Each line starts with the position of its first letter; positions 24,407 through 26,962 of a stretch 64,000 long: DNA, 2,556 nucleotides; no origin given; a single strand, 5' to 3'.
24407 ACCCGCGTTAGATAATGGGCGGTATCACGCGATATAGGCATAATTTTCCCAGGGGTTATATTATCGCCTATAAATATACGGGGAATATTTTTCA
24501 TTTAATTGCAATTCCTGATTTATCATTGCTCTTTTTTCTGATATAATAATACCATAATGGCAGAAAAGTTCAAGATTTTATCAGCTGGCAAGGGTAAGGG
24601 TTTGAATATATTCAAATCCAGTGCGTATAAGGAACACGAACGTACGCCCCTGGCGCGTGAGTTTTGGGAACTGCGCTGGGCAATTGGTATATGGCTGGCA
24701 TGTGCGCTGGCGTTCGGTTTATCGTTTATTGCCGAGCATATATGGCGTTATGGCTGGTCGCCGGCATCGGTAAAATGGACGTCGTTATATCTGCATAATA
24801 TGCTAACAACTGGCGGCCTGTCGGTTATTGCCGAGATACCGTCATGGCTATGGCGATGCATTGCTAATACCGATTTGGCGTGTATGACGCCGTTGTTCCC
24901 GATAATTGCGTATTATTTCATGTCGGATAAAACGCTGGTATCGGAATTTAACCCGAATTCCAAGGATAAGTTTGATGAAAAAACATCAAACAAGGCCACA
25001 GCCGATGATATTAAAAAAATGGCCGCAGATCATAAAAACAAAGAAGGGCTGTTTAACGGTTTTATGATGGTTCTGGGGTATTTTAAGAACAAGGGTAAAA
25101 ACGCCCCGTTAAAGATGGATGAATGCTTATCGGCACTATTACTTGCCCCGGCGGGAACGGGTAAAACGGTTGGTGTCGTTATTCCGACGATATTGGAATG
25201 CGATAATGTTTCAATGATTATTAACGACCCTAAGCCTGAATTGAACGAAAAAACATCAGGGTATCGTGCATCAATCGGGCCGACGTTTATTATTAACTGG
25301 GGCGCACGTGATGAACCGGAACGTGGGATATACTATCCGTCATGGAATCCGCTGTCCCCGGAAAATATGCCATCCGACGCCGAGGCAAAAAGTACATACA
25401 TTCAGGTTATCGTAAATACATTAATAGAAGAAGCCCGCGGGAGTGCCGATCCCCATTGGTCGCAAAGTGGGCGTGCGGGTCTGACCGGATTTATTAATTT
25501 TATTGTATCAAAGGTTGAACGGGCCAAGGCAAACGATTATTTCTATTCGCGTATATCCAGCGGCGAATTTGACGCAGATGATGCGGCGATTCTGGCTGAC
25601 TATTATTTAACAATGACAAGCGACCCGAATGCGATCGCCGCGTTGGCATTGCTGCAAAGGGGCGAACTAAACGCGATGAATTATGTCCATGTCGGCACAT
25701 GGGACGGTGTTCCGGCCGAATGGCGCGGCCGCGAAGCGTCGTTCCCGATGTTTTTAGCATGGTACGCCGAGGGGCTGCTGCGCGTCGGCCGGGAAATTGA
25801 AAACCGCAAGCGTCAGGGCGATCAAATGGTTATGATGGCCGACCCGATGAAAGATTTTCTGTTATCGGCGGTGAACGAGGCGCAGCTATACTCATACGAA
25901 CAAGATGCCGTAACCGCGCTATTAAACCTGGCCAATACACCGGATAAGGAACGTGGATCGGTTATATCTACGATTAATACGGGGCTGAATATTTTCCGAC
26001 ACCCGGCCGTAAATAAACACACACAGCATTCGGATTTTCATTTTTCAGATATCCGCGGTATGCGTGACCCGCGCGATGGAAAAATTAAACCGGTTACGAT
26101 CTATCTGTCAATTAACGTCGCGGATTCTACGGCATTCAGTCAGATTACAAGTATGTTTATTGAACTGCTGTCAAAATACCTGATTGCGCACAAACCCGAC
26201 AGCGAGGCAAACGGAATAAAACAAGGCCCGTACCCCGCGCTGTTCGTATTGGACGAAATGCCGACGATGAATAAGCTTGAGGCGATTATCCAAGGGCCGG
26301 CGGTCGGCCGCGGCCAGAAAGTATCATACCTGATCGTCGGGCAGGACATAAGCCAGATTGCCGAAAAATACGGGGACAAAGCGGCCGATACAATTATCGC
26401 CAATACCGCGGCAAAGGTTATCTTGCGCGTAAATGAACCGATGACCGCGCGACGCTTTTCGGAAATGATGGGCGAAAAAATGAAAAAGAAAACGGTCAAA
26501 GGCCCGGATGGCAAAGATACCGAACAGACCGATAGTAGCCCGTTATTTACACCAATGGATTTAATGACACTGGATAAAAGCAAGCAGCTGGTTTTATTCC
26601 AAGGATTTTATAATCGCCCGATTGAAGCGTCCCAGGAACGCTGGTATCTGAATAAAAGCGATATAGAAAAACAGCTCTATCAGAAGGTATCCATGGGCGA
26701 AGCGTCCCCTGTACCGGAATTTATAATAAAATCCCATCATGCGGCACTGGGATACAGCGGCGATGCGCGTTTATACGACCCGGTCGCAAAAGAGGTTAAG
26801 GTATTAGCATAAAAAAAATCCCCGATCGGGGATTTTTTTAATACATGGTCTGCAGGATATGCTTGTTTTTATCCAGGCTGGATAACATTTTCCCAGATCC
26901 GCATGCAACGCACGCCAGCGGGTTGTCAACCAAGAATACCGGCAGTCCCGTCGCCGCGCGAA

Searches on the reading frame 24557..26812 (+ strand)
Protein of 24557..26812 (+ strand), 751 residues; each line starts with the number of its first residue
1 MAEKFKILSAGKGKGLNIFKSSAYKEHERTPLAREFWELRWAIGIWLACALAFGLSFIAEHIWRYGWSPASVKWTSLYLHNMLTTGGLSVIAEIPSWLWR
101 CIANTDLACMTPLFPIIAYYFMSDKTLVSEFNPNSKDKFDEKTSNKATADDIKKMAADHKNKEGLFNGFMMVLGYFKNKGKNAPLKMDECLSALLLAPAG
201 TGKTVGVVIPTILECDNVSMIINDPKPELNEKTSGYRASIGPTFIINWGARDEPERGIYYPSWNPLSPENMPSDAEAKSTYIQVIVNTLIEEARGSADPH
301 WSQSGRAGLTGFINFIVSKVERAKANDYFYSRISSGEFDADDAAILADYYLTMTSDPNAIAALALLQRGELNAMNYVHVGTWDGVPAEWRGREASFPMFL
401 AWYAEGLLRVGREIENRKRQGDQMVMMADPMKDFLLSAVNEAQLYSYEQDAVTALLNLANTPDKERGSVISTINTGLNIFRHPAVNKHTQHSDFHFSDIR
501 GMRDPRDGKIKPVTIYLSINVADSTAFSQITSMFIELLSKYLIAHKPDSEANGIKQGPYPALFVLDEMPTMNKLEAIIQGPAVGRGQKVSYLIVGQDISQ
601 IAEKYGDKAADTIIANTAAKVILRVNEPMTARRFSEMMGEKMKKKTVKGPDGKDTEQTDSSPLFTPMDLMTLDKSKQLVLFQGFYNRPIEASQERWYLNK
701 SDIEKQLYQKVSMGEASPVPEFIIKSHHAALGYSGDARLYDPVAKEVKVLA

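Call 7: search_protein_families(library=pfam, proteins=[window:24557-26812:+], max_evalue=0.00001)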
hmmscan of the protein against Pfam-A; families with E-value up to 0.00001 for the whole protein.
window:24557-26812:+ (751 aa): 3 families
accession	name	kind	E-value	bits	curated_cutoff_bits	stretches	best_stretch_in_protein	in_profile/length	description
PF02534.20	T4SS-DNA_transf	-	5.1e-56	190.9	20.1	2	445-705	202-454/468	Type IV secretory system Conjugative DNA transfer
PF12696.13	TraG-D_C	-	4.2e-21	75.6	22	1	560-673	1-125/126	TraM recognition site of TraD and TraG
PF10412.15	TrwB_AAD_bind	-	3.5e-17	62.8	20.5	1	463-673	165-367/387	Type IV secretion-system coupling protein DNA-binding domain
